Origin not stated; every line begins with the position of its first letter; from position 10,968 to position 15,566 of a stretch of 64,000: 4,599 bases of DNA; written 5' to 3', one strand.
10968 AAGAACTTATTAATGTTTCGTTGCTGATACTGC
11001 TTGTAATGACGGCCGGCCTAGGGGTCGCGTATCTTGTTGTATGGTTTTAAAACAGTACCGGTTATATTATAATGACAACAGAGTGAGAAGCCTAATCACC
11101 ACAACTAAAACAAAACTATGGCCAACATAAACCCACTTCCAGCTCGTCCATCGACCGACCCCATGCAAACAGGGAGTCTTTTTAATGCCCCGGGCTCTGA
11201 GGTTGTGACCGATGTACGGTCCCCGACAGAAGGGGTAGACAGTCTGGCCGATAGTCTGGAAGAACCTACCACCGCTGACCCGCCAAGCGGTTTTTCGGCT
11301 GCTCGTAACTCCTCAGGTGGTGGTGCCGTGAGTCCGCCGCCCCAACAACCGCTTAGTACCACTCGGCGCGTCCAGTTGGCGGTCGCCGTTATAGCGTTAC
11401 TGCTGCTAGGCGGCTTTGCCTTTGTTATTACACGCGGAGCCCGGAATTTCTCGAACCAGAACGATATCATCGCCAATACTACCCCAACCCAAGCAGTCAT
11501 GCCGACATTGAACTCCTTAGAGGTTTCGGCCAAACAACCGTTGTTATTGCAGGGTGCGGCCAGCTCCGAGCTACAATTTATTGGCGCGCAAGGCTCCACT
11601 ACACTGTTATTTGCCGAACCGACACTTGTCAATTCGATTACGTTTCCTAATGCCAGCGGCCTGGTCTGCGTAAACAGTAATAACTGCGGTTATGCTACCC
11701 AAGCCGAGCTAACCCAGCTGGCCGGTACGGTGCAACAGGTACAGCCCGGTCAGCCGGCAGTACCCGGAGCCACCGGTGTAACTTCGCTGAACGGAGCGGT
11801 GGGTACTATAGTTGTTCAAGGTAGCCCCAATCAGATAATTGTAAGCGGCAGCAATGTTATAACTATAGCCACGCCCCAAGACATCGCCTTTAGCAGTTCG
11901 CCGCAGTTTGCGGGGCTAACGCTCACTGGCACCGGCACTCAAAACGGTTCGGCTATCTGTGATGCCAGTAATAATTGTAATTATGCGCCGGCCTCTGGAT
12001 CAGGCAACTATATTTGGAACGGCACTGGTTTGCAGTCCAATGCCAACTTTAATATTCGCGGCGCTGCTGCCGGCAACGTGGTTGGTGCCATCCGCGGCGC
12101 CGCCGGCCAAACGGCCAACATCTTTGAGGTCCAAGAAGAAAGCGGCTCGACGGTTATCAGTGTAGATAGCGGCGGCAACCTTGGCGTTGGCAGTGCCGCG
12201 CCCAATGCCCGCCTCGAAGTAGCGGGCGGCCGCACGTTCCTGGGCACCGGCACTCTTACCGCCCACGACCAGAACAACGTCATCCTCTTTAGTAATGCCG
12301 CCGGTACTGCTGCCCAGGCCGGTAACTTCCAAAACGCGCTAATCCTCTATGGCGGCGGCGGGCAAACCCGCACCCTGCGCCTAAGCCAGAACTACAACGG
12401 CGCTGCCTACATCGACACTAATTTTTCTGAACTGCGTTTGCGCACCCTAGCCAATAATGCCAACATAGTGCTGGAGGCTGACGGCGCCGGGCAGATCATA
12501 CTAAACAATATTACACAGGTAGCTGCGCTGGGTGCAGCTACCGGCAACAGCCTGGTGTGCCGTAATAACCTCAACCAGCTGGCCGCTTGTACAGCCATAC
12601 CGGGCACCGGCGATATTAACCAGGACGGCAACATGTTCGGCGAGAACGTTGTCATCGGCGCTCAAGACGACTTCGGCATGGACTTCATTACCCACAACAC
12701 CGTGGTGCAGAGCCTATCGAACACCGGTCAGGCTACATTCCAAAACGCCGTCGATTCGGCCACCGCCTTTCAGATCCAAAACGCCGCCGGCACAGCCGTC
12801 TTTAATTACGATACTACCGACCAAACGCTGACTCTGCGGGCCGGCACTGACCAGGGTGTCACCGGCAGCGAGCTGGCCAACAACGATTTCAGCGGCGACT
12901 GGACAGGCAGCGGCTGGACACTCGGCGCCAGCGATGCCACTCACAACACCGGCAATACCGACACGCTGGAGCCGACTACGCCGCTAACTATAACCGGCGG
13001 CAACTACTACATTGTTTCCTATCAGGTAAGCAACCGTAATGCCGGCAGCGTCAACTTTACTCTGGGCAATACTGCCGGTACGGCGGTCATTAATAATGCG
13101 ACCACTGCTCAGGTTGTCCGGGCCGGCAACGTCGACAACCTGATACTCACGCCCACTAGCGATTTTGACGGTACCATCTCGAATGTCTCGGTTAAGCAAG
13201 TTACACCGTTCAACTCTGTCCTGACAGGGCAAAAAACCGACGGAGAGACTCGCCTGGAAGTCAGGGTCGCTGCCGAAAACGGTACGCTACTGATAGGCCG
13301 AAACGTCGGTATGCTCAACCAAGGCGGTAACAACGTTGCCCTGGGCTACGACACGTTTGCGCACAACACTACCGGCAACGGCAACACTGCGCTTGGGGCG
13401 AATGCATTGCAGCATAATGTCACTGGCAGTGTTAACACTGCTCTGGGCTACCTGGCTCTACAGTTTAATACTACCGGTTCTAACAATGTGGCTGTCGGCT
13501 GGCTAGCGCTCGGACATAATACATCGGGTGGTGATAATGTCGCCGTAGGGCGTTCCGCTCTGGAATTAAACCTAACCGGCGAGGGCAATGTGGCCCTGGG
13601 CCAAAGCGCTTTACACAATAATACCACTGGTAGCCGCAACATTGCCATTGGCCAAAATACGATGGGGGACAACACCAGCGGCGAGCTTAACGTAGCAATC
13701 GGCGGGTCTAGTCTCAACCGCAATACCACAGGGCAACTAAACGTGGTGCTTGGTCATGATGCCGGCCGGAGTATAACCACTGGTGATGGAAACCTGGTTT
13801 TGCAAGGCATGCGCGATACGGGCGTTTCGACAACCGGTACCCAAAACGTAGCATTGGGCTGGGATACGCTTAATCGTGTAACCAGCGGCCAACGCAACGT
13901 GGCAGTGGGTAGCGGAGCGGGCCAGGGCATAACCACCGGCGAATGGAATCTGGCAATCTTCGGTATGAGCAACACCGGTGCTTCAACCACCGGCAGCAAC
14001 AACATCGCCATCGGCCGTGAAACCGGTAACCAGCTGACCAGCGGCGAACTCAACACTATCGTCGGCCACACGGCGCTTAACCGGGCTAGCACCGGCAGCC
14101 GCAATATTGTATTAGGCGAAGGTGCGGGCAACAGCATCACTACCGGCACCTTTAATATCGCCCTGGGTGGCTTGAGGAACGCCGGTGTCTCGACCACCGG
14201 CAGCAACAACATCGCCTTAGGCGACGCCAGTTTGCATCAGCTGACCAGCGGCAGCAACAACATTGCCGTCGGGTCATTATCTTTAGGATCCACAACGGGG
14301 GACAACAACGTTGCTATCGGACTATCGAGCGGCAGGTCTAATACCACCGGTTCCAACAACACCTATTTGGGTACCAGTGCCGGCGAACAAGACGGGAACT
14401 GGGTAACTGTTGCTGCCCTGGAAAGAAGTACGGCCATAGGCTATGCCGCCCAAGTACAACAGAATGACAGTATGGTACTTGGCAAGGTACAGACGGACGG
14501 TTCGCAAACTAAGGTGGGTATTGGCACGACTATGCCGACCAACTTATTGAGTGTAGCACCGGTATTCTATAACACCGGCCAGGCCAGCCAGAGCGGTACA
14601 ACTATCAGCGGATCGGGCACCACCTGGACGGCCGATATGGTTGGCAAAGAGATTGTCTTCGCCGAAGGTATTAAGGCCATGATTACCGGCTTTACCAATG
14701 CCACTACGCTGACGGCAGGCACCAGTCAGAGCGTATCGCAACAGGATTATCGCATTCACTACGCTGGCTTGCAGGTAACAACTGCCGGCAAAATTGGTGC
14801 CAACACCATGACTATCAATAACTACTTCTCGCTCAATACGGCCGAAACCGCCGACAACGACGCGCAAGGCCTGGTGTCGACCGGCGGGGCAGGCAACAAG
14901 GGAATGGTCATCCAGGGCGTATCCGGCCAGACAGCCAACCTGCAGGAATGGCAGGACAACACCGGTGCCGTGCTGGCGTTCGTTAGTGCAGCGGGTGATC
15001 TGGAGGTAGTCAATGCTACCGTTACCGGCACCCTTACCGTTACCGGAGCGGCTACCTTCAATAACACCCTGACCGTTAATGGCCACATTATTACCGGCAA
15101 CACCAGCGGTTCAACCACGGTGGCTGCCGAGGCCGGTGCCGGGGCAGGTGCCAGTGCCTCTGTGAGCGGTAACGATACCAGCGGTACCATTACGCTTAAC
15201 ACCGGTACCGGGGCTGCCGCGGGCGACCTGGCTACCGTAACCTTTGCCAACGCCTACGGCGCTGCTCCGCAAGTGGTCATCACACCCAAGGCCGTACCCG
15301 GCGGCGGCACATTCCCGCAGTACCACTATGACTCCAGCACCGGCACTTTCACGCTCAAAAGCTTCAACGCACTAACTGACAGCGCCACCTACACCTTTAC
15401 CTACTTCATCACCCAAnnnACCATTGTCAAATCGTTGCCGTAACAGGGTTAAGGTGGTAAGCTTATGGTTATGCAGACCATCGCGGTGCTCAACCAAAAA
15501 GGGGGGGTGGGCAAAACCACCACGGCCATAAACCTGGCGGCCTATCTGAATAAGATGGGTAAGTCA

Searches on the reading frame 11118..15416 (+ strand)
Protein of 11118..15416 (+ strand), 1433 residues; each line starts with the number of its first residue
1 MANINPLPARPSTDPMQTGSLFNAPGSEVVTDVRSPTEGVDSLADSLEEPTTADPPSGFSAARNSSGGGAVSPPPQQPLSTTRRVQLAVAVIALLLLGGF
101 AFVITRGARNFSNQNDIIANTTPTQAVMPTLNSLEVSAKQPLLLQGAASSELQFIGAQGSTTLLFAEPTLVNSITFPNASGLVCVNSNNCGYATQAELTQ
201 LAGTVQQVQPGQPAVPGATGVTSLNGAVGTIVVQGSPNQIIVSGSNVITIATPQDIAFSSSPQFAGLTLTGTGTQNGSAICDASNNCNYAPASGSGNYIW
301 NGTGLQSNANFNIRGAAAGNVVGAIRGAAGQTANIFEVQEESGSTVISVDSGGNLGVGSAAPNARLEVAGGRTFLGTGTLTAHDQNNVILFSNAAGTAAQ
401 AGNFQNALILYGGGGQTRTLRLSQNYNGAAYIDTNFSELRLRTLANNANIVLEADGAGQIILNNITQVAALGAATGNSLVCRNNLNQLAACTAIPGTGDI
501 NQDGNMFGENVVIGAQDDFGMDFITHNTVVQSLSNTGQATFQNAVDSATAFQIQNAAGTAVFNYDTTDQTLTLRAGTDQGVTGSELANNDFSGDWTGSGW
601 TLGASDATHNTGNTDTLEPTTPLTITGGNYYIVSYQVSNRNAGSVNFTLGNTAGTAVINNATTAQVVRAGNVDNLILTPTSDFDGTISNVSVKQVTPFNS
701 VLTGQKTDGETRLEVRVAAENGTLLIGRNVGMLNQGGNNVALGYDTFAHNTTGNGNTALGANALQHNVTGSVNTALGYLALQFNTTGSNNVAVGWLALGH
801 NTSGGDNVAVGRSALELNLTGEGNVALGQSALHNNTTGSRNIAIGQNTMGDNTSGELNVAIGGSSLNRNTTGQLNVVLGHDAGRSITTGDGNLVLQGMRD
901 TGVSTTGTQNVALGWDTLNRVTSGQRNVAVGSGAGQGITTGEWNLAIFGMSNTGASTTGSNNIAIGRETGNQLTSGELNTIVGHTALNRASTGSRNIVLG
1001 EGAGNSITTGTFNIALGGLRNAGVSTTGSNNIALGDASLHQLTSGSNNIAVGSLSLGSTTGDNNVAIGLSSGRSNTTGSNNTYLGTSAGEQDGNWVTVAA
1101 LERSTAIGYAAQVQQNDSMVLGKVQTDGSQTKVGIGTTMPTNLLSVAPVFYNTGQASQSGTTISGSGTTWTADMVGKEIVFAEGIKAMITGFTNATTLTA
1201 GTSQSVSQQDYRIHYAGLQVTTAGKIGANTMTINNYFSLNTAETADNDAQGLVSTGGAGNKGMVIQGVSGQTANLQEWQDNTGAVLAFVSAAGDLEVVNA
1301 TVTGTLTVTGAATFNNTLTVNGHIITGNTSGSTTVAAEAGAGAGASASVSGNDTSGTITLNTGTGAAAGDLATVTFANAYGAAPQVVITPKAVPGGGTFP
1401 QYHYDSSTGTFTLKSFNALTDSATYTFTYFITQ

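Call 6: search_protein_families(library=pfam, proteins=[window:11118-15416:+], max_evalue=1)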
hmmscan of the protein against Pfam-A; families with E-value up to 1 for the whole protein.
window:11118-15416:+ (1433 aa): 0 families

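Call 7: search_protein_families(library=ncbifam, proteins=[window:11118-15416:+], max_evalue=1)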
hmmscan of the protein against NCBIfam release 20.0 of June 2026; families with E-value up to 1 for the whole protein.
window:11118-15416:+ (1433 aa): 0 families

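Call 28: find_encoding_contigs(protein=window:11118-15416:+, flank=2000, max_places=3)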
Protein window:11118-15416:+ (1433 aa): no gene with exactly this product is on record in the collection.

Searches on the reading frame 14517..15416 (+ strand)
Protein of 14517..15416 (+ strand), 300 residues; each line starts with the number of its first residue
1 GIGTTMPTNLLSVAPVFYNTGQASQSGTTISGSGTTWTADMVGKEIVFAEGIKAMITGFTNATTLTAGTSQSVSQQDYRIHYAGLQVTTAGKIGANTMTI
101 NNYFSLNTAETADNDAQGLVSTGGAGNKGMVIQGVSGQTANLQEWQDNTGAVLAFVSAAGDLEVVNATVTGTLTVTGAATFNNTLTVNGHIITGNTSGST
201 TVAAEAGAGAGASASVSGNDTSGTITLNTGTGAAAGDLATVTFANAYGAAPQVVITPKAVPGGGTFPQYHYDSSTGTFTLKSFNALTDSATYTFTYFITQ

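Call 32: find_related_loci(query=window:14517-15416:+, collection=genome_contigs, flank=6000)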
Query window:14517-15416:+ (300 aa) in genome_contigs; peptide patterns used: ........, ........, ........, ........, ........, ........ (x = any residue, [..] = any of these).
112 stretches matched a pattern; 28 encode a relative of the query (tblastn E <= 1e-3); 28 distinct loci.
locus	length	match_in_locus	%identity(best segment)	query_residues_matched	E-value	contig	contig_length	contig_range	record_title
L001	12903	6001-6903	70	1-300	8e-123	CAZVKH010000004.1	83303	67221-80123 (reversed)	MAG TPA_asm: uncultured Candidatus Saccharibacteria bacterium isolate SRP296810_co1_118 genome assembly, contig: NODE_24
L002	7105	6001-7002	69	119-300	6e-76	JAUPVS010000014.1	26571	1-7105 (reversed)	MAG: Patescibacteria group bacterium isolate erpe_2018_sw_33hr_WHONDRS-SW48-000096_A_bin.23 scaffold_148, whole genome s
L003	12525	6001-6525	65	125-300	7e-56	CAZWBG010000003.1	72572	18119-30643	MAG TPA_asm: uncultured Candidatus Saccharibacteria bacterium isolate SRP344714_co1_230 genome assembly, contig: NODE_80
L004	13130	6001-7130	62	120-300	5e-53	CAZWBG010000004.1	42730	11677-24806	MAG TPA_asm: uncultured Candidatus Saccharibacteria bacterium isolate SRP344714_co1_230 genome assembly, contig: NODE_18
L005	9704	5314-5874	51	100-300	1e-48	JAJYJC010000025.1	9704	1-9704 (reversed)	MAG: bacterium isolate DBS2-1.bin143 NODE_13689_length_9704_cov_4.320769, whole genome shotgun sequence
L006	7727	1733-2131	68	168-300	5e-46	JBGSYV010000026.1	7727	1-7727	MAG: Candidatus Saccharimonadales bacterium isolate JTS-RE99 k141_121220, whole genome shotgun sequence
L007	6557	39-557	50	129-300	3e-43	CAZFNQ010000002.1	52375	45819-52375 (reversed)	MAG TPA_asm: uncultured Candidatus Saccharibacteria bacterium isolate SRP200132_co1_509 genome assembly, contig: NODE_98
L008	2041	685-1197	52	117-300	1e-39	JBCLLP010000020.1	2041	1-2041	Candidatus Saccharimonadia bacterium isolate SLM_LV1_0208-P14 Node_20_length_2041_cov_29.531565, whole genome shotgun se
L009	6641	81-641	49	104-300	3e-39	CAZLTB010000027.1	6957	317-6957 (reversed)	MAG TPA_asm: uncultured Candidatus Saccharibacteria bacterium isolate SRP200132_co1_495 genome assembly, contig: NODE_20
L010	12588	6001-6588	48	92-300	2e-37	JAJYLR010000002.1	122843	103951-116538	MAG: bacterium isolate DBS2-1.bin86 NODE_235_length_122843_cov_19.514220, whole genome shotgun sequence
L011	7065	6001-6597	47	88-300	4e-37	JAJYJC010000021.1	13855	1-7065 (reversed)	MAG: bacterium isolate DBS2-1.bin143 NODE_8167_length_13855_cov_4.446460, whole genome shotgun sequence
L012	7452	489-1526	65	104-300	1e-36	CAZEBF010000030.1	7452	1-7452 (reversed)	MAG TPA_asm: uncultured Candidatus Saccharibacteria bacterium isolate SRP286056_co1_136 genome assembly, contig: NODE_13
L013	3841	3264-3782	43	120-300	2e-31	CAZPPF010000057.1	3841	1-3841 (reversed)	MAG TPA_asm: uncultured Candidatus Saccharibacteria bacterium isolate SRP200132_co1_506 genome assembly, contig: NODE_49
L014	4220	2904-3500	48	88-300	3e-28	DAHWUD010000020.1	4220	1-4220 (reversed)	MAG TPA_asm: Candidatus Amesbacteria bacterium isolate clean1528 NODE_20_length_4220_cov_59.355539, whole genome shotgun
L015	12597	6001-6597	48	88-300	4e-28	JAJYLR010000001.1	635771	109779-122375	MAG: bacterium isolate DBS2-1.bin86 NODE_1_length_635771_cov_21.116458, whole genome shotgun sequence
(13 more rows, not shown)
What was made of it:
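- Tried and rejected: It was repeated with the last 300 aa of protein 2 (call 32).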
